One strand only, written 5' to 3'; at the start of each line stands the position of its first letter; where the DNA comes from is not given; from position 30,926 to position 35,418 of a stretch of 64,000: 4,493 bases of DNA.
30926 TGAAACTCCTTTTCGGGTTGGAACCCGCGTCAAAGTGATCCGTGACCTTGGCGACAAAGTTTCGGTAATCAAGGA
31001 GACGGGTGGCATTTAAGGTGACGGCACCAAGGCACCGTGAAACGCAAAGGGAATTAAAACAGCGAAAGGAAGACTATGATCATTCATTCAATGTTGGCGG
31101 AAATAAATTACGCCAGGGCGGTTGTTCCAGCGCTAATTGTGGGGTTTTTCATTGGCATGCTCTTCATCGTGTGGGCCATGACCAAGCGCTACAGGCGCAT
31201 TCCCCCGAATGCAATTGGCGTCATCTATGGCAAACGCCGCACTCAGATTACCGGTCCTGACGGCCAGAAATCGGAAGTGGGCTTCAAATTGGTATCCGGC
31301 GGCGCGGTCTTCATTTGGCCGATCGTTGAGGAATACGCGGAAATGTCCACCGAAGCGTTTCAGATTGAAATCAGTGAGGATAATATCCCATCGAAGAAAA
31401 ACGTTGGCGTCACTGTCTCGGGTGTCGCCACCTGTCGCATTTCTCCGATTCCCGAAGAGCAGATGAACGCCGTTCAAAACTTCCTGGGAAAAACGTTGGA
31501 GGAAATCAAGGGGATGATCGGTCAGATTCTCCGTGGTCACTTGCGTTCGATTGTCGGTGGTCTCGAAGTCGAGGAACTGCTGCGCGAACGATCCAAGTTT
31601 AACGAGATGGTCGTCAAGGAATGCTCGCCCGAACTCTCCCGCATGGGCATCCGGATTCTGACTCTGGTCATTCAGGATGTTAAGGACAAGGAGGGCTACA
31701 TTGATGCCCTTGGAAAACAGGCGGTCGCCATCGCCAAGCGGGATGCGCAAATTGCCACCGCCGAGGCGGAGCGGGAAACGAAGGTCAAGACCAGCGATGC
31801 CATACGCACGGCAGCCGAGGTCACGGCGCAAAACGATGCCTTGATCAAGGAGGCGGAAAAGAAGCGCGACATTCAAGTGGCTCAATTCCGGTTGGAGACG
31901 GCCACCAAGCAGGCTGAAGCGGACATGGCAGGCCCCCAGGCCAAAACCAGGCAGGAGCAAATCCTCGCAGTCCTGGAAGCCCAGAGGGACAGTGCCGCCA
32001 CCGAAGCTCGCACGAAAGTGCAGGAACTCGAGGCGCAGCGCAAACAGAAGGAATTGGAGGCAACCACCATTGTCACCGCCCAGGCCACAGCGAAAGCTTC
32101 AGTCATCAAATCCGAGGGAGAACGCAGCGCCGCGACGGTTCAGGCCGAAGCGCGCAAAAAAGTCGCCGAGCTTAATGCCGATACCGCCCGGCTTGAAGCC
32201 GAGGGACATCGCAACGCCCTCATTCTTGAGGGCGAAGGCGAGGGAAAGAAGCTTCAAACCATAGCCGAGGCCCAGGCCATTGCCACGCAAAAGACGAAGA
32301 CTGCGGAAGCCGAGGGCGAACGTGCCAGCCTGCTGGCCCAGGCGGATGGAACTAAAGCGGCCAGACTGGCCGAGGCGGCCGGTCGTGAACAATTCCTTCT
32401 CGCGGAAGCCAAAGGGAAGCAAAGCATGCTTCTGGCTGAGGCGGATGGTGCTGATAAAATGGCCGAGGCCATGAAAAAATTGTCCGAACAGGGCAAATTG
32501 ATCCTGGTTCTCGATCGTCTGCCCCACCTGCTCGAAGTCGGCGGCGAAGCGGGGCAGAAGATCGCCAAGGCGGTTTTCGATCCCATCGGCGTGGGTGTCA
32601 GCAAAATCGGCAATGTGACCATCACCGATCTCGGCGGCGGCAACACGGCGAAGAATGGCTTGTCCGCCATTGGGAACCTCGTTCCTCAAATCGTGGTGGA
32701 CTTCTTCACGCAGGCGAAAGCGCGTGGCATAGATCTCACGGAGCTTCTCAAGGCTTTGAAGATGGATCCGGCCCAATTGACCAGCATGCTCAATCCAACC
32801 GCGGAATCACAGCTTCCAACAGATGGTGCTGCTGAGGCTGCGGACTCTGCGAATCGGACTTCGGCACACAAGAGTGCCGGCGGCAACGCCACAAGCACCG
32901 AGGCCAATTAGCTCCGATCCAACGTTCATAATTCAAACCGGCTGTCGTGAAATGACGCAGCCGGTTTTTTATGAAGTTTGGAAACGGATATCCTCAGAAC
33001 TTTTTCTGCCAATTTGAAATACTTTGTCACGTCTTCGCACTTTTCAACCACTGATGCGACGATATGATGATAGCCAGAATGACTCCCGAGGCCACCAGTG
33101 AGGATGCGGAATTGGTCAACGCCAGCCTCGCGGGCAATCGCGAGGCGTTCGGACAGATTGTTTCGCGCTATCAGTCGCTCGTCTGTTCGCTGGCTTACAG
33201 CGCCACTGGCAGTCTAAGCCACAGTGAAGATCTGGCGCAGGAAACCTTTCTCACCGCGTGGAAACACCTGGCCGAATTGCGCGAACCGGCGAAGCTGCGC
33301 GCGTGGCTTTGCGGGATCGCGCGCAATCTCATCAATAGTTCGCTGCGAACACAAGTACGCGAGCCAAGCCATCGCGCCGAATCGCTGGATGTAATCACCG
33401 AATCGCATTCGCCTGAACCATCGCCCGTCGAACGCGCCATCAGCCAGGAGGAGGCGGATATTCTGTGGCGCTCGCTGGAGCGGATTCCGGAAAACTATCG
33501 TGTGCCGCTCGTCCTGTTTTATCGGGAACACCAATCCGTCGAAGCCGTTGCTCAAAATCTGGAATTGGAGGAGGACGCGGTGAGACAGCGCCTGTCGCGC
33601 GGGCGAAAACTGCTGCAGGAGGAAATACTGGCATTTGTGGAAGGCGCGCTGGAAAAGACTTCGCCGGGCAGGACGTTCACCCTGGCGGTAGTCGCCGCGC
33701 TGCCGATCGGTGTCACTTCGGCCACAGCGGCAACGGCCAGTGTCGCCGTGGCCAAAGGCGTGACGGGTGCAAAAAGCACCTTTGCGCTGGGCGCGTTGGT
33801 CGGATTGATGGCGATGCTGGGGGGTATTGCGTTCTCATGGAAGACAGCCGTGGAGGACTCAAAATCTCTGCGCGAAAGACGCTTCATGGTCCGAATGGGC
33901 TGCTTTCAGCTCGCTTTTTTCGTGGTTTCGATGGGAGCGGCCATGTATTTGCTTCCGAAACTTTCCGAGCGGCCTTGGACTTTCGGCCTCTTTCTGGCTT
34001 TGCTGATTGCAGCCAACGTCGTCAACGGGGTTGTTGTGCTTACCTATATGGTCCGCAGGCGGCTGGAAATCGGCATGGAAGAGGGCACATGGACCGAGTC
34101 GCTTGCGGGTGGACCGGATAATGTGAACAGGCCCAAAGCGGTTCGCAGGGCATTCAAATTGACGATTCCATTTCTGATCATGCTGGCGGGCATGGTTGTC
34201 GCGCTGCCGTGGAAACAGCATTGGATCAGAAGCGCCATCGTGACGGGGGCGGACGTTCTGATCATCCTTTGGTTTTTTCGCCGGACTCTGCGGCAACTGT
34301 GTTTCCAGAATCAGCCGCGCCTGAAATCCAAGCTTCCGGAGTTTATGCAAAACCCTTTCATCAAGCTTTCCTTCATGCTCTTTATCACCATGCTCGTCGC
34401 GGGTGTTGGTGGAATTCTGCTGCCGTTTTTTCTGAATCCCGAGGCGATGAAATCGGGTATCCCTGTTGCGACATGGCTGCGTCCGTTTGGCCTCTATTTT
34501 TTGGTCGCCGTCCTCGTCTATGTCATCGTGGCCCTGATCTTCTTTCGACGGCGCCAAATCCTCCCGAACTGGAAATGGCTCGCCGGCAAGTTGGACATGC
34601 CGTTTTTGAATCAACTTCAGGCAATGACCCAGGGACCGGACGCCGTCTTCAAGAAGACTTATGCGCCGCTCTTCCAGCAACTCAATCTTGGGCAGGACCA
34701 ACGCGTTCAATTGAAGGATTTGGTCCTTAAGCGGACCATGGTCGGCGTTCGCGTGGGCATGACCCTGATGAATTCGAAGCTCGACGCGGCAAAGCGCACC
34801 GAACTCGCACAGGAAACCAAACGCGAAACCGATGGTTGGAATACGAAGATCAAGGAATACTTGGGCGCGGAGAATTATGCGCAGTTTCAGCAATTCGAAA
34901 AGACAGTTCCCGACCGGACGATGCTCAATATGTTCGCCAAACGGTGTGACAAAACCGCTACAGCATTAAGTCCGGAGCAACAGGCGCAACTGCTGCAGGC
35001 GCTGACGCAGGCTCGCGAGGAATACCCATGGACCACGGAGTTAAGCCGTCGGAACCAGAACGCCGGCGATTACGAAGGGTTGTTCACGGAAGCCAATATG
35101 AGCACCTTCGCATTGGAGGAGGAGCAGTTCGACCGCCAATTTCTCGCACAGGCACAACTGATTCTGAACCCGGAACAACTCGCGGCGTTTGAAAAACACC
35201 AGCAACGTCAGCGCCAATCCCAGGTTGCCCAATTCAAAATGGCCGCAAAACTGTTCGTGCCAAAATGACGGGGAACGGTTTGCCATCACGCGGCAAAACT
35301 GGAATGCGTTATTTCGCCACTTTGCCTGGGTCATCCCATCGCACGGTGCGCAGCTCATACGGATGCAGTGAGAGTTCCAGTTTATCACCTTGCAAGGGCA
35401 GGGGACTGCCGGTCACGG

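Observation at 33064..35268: One-polypeptide ECF sigma factor, 7-TM membrane domain and periplasmic LTXXQ (CpxP/Spy-like) domain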

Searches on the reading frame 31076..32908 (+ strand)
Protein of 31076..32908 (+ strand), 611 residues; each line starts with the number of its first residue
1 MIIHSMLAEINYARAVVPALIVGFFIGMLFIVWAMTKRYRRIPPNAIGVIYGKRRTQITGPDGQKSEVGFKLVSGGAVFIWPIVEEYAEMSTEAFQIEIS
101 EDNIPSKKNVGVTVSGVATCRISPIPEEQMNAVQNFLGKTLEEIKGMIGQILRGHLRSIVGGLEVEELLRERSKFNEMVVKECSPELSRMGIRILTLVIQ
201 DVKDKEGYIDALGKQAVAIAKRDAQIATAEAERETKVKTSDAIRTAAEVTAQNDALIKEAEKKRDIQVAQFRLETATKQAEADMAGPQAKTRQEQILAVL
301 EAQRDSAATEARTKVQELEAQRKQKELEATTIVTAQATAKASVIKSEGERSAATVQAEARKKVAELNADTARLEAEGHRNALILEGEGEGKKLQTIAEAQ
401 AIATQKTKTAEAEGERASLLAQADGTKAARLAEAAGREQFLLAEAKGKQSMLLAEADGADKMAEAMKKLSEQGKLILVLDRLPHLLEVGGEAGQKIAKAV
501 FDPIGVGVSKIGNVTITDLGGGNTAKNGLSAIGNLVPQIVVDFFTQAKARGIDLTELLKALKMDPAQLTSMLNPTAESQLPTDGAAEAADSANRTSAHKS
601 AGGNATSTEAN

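Call 58: search_protein_families(library=pfam, proteins=[window:31076-32908:+], max_evalue=0.001)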
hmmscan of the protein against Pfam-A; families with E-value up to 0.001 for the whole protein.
window:31076-32908:+ (611 aa): 1 family
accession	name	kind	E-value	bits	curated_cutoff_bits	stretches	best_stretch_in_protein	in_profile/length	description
PF01145.31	Band_7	-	2.9e-24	86.5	23.6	1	41-233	2-176/176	SPFH domain / Band 7 family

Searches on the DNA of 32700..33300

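Call 76: search_rna_families(source=window, start=32700, end=33300, threshold=evalue, max_evalue=1)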
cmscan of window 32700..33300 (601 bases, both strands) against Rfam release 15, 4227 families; matches with E-value up to 1: 1.
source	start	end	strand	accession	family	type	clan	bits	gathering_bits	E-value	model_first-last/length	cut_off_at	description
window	32938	33036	-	RF00628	RgsA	Gene; sRNA;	-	14.3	88.4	0.37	1-194/194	no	RgsA sRNA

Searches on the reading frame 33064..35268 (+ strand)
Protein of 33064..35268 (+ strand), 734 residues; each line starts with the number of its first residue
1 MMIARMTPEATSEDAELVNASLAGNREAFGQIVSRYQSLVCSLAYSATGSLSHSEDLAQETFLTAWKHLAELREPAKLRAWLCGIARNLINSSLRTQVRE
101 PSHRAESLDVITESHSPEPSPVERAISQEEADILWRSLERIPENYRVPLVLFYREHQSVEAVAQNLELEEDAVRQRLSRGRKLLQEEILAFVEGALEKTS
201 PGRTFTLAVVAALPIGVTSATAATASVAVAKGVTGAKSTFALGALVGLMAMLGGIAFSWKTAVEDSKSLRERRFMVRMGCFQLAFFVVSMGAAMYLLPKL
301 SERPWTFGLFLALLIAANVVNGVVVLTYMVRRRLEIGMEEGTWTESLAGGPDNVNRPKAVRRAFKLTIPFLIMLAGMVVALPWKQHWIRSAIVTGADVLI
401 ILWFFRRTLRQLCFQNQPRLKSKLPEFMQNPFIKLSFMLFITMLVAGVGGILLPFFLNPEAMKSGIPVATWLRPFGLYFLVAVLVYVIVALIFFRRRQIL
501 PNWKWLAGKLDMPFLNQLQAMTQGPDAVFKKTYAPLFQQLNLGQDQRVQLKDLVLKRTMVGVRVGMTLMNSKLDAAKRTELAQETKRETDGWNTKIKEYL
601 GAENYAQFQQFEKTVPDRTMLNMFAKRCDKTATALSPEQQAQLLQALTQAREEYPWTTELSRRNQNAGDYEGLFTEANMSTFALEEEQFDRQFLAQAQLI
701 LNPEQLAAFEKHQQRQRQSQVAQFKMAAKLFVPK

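Call 3: search_protein_families(library=pfam, proteins=[window:33064-35268:+], max_evalue=10)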
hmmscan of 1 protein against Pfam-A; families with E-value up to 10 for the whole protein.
window:33064-35268:+ (734 aa): 4 families
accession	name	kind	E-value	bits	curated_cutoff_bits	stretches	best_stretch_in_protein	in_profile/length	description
PF04542.20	Sigma70_r2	-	4.9e-16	58.7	24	1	33-99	2-70/71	Sigma-70 region 2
PF08281.18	Sigma70_r4_2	-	2.2e-08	34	25.7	1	133-184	3-54/54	Sigma-70, region 4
PF04545.22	Sigma70_r4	-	0.034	14.1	24.1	1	138-185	2-49/50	Sigma-70, region 4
PF14093.11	DUF4271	-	0.11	12.8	29.7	1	403-499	21-118/206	Domain of unknown function (DUF4271)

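Call 4: search_protein_families(library=ncbifam, proteins=[window:33064-35268:+], max_evalue=10)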
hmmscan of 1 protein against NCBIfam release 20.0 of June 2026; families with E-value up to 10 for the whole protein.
window:33064-35268:+ (734 aa): 89 families (the best 25 are shown)
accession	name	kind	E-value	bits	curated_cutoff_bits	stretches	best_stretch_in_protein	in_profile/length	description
NF008888.0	PRK11922.1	equivalog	7.6e-28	97.7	204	1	5-196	8-204/231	RNA polymerase sigma factor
TIGR02937.1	sigma70-ECF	superfamily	6.1e-25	87.8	42.9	1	27-187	1-164/165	sigma-70 family RNA polymerase sigma factor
TIGR02989.1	Sig-70_gvs1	subfamily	6e-24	84.8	124.55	1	27-186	1-156/158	RNA polymerase sigma-70 factor, Rhodopirellula/Verrucomicrobium family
NF004113.0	PRK05602.1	equivalog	6.9e-24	84.6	208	1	5-188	23-201/211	RNA polymerase sigma factor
NF007223.0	PRK09641.1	equivalog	3.5e-23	82.4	209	1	17-187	8-183/187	RNA polymerase sigma factor SigW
NF058625.1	sigma_PG0214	equivalog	8.2e-22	77.7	130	1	26-189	3-162/170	GFO_1088 family ECF-type sigma factor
NF007225.0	PRK09643.1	equivalog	1.4e-21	77.1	190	1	4-195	4-189/204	RNA polymerase sigma factor SigM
NF009171.0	PRK12518.1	equivalog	6.8e-21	75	208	1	9-186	9-182/191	RNA polymerase sigma factor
TIGR02985.1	Sig70_bacteroi1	subfamily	3.1e-20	73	126.4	1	27-188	1-162/162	RNA polymerase sigma-70 factor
TIGR02948.1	SigW_bacill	equivalog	3.5e-20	72.9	243.1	1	17-187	8-183/187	RNA polymerase sigma factor SigW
TIGR02983.1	SigE-fam_strep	subfamily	9.3e-20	71.1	141.55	1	25-187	4-157/162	SigE family RNA polymerase sigma factor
TIGR02950.1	SigM_subfam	subfamily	9.6e-20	71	147.95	1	31-186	4-156/159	RNA polymerase sigma factor, SigM family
NF006930.0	PRK09415.1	subfamily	2e-18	66.8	198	1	26-187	15-174/179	RNA polymerase factor sigma C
NF009166.1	PRK12513.1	equivalog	6.3e-18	65.2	206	1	10-187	5-185/193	RNA polymerase sigma factor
NF009172.0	PRK12519.1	subfamily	2.4e-17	63.1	222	1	10-186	12-187/194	RNA polymerase sigma factor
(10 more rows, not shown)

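Call 24: predict_structure(alignment_id=A1)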
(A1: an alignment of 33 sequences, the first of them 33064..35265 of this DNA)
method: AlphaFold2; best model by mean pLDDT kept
length: 734 residues; sequences in the alignment: 33
mean_pLDDT: 64.8   pTM: 0.43
mean pLDDT of the five models: 64.8, 64.2, 63.6, 59.3, 55.4
residues with pLDDT >= 90: 8; 70-90: 331; 50-70: 207; < 50: 188
segments of 3 or more residues with pLDDT < 50: 1-12, 100-168, 175-177, 179-184, 187-189, 191-242, 347-353, 415-421, 464-467, 505-524
pLDDT, mean of each block of 10 residues (from residue 1): 32 68 69 68 63 67 68 66 71 66 38 30 34 42 41 44 45 49 48 41 42 35 31 31 59 76 75 83 83 74 70 73 72 68 50 59 76 77 77 82 77 50 53 60 64 66 50 57 65 57 48 45 55 79 80 79 69 74 84 88 86 84 80 81 88 86 73 80 90 90 88 84 75 63
secondary structure, 60 per line:
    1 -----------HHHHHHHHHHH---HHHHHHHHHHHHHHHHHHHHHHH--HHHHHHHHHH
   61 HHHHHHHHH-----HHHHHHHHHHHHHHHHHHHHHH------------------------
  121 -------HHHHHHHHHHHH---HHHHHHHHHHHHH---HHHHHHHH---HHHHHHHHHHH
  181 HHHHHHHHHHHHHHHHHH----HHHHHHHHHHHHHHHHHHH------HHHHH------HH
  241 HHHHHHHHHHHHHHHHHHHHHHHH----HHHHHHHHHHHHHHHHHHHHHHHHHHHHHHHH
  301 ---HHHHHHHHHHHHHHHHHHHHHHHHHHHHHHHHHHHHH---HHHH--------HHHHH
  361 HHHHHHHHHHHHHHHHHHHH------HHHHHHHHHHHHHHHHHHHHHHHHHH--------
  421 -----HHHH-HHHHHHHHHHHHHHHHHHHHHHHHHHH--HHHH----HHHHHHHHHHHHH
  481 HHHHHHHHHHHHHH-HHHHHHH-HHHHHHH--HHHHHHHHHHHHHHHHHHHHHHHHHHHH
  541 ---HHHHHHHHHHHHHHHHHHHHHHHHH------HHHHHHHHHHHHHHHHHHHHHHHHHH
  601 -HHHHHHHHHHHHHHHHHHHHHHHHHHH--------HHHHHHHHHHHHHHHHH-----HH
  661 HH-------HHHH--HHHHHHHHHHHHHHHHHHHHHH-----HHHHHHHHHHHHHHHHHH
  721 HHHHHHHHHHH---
elements in order (helices of 4 or more, strands of 3 or more residues): H12-22 H26-48 H51-69 H75-96 H128-139 H143-155 H159-166 H170-198 H203-221 H228-232 H239-264 H269-300 H304-340 H344-347 H356-380 H387-412 H426-429 H431-457 H460-463 H468-494 H496-502 H504-510 H513-540 H544-568 H575-600 H602-628 H637-653 H659-662 H670-673 H676-697 H703-731
